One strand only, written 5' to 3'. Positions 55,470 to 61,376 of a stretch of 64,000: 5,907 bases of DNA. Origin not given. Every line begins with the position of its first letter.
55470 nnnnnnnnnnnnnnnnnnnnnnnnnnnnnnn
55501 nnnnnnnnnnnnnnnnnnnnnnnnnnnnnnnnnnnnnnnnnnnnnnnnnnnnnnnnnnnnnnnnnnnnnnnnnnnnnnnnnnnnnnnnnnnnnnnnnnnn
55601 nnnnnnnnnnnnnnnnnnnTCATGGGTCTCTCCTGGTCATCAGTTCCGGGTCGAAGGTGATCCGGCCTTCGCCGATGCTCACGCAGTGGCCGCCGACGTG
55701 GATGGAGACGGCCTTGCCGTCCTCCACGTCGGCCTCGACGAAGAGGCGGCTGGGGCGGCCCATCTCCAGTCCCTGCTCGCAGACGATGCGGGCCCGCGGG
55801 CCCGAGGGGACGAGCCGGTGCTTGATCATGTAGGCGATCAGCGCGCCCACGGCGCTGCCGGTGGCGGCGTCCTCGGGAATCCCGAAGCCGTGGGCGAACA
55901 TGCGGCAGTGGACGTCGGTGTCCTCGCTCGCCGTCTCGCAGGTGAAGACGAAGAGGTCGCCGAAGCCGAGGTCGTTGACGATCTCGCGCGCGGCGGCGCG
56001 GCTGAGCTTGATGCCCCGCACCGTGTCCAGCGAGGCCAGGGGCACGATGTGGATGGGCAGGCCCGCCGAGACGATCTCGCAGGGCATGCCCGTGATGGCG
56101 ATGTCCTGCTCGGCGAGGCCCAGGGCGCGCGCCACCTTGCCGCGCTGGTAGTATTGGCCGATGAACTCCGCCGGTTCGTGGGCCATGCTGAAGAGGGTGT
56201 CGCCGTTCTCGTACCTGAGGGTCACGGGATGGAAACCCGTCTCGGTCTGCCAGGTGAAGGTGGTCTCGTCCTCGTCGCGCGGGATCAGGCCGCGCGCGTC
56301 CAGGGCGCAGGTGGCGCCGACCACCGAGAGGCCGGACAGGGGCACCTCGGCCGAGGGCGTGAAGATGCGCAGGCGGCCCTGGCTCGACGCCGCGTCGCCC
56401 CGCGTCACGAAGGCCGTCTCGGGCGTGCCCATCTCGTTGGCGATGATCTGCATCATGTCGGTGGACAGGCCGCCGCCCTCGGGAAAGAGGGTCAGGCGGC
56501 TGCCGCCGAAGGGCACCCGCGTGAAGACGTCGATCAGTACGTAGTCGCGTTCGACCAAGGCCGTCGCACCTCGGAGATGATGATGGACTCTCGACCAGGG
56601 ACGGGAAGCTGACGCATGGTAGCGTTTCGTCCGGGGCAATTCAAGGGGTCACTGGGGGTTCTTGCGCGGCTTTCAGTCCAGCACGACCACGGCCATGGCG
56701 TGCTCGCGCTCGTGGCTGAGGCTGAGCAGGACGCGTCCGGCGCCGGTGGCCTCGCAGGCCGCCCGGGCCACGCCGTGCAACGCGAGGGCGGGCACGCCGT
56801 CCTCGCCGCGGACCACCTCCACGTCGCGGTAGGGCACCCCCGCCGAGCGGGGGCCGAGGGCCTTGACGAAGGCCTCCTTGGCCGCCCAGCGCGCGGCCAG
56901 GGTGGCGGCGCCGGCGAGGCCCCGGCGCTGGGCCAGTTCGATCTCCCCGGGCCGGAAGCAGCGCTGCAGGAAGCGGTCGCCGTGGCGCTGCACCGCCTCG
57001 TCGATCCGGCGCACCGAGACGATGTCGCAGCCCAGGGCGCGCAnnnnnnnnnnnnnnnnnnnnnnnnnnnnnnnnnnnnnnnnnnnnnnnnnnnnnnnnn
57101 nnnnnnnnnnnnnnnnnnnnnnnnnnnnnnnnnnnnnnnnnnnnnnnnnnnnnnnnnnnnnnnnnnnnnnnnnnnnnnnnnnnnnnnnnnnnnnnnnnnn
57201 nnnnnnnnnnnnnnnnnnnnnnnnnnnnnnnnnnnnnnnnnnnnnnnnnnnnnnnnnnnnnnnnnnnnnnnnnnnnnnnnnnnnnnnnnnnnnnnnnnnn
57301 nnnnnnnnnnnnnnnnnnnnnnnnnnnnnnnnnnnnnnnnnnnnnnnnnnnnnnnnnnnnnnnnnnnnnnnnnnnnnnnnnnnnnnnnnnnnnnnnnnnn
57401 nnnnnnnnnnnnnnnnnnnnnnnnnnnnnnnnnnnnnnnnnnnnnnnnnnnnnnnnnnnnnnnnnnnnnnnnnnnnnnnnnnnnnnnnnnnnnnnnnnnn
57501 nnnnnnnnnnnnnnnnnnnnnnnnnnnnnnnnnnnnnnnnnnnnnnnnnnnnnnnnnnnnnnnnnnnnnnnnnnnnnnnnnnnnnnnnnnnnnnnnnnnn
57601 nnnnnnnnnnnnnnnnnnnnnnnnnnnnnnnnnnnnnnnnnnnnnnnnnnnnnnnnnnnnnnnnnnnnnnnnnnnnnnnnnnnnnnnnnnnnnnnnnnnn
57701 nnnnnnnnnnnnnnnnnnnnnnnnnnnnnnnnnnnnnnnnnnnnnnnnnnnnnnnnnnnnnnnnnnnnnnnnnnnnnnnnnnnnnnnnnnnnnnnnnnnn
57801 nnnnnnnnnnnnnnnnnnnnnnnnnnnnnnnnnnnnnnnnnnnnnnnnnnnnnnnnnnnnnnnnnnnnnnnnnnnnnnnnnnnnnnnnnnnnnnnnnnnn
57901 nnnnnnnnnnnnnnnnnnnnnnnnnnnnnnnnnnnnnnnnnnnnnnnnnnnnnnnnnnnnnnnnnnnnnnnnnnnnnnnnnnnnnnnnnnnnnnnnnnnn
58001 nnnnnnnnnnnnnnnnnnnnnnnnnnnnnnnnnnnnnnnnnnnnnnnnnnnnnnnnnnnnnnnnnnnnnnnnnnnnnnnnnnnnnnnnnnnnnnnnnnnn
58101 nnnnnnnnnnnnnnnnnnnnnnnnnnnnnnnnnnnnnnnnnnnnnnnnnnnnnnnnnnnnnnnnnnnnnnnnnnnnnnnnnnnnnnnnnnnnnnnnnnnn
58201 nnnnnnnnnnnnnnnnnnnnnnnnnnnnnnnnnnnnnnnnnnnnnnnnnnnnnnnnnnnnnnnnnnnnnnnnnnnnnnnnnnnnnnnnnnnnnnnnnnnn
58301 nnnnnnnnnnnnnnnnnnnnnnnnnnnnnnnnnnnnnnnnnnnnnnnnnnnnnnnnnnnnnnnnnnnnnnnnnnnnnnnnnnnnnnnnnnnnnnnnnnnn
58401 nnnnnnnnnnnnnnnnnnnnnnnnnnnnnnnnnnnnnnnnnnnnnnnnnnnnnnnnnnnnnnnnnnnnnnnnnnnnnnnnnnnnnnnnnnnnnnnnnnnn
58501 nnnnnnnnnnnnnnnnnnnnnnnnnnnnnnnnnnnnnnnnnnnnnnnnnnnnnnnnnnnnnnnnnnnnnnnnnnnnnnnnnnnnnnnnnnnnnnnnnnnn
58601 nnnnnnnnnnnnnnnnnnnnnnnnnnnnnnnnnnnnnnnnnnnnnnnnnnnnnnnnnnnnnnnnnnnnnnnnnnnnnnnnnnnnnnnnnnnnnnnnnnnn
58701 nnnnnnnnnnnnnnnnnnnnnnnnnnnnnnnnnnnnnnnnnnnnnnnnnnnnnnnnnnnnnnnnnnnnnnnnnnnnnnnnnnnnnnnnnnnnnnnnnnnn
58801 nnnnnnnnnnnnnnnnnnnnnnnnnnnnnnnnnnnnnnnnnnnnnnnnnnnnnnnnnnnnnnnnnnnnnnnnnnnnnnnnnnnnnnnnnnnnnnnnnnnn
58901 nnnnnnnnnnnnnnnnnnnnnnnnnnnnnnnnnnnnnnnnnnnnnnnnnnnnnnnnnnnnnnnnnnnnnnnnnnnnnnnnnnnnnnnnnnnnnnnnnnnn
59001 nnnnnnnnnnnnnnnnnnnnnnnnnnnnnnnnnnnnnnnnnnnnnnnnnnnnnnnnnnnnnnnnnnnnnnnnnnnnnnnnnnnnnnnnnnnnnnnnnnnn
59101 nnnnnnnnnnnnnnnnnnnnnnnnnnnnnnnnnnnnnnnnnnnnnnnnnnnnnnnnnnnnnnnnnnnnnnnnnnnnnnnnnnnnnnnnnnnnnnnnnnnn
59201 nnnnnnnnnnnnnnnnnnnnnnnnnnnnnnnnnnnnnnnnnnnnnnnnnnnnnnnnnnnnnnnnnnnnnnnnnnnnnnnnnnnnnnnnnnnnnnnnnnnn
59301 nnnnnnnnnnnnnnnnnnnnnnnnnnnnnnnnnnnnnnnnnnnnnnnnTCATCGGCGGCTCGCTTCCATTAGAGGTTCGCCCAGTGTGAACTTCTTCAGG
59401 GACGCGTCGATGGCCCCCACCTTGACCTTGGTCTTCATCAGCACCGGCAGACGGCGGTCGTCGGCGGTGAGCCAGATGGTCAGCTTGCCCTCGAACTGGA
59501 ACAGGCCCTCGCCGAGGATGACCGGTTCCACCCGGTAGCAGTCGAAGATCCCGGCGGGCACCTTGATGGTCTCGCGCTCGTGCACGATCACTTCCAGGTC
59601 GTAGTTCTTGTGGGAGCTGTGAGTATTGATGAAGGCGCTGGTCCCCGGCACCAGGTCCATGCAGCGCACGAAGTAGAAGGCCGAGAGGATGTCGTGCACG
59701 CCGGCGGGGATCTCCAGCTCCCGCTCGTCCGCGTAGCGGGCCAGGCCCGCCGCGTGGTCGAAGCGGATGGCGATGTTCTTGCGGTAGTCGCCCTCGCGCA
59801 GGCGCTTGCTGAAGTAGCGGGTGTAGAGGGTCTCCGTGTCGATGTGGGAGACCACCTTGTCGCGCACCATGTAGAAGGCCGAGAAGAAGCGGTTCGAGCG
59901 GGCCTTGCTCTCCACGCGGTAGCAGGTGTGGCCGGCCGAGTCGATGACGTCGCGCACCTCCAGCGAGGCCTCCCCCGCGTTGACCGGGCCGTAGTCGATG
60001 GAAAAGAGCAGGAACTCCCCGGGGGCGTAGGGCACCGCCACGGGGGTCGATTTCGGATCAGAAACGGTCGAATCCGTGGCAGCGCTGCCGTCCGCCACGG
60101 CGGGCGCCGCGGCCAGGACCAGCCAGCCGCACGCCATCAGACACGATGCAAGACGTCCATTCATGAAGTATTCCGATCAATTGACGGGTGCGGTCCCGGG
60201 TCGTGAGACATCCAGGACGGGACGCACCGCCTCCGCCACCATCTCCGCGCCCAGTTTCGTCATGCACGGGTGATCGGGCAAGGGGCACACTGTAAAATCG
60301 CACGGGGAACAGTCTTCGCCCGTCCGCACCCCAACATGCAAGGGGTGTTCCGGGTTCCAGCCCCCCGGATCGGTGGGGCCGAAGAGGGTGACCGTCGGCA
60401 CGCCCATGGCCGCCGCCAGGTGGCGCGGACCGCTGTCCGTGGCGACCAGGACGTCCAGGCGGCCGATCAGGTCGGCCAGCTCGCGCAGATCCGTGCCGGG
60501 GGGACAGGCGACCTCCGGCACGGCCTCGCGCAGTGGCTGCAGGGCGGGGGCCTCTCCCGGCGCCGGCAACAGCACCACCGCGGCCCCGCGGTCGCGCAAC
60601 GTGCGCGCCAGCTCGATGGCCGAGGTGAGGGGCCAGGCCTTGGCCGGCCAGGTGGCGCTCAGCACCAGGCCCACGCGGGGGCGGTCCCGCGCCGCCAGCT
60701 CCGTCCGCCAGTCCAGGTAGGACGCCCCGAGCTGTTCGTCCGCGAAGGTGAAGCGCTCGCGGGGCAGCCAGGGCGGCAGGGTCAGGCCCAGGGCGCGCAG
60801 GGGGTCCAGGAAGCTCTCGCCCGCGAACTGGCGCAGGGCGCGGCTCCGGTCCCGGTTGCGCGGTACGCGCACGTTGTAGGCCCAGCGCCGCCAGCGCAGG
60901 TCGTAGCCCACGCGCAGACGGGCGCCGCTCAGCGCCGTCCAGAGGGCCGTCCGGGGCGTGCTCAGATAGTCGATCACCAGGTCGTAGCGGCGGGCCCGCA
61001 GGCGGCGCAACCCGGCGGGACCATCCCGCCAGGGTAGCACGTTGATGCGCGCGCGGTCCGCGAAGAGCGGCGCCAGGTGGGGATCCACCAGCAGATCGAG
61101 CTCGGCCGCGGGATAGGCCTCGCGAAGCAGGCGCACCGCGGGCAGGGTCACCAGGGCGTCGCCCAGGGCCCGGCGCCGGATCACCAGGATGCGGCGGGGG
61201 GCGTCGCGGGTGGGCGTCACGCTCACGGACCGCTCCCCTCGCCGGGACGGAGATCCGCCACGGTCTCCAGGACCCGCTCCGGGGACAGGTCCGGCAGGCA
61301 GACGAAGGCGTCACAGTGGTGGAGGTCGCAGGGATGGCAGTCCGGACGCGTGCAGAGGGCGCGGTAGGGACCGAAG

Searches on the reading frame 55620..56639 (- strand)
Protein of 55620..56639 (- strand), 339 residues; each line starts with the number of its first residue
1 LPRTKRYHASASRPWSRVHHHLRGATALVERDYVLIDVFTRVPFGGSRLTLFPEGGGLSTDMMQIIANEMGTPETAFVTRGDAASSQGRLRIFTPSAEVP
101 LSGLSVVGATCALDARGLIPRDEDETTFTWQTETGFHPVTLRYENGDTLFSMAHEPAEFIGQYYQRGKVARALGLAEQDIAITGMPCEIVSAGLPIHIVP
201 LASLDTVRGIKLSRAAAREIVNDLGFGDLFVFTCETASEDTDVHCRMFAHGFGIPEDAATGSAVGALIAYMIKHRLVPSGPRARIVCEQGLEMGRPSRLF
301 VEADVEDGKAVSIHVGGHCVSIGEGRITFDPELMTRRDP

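Call 42: search_protein_families(library=pfam, proteins=[window:55620-56639:-], max_evalue=0.00001)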
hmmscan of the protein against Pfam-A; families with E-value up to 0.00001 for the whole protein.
window:55620-56639:- (339 aa): 1 family
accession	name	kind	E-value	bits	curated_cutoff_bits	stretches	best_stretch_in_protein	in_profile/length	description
PF02567.21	PhzC-PhzF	-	1.4e-49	169.6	27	1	36-324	1-280/281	Phenazine biosynthesis-like protein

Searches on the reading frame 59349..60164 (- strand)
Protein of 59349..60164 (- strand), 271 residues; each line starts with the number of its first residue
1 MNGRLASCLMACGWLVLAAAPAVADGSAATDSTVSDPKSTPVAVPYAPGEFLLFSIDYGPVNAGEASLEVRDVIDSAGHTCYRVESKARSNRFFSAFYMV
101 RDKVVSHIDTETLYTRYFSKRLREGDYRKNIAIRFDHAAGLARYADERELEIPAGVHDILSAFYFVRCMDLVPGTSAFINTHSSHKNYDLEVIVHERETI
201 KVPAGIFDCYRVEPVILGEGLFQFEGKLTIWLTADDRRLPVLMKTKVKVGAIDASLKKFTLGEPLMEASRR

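Call 42: search_protein_families(library=pfam, proteins=[window:59349-60164:-], max_evalue=0.00001)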
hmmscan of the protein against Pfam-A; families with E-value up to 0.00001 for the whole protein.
window:59349-60164:- (271 aa): 1 family
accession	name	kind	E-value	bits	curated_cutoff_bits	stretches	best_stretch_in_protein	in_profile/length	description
PF11306.15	DUF3108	-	9.6e-43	146.9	26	1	54-256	2-208/209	Protein of unknown function (DUF3108)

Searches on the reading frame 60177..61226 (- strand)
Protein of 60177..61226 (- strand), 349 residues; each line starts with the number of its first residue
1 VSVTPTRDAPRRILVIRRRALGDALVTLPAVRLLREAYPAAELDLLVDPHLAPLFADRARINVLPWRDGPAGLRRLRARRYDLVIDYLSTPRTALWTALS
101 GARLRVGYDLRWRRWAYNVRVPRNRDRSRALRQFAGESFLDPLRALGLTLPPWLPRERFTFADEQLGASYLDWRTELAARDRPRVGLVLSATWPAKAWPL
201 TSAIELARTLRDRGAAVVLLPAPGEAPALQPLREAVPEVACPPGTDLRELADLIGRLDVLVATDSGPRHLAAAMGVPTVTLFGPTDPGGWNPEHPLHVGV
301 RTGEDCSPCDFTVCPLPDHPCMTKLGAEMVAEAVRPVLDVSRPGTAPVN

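Call 48: search_protein_families(library=pfam, proteins=[window:60177-61226:-], max_evalue=0.001)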
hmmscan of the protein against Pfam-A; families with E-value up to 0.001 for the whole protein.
window:60177-61226:- (349 aa): 1 family
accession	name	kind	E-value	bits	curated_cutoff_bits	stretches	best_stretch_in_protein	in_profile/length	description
PF01075.23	Glyco_transf_9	-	1.9e-31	109.7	22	1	74-316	6-243/247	Glycosyltransferase family 9 (heptosyltransferase)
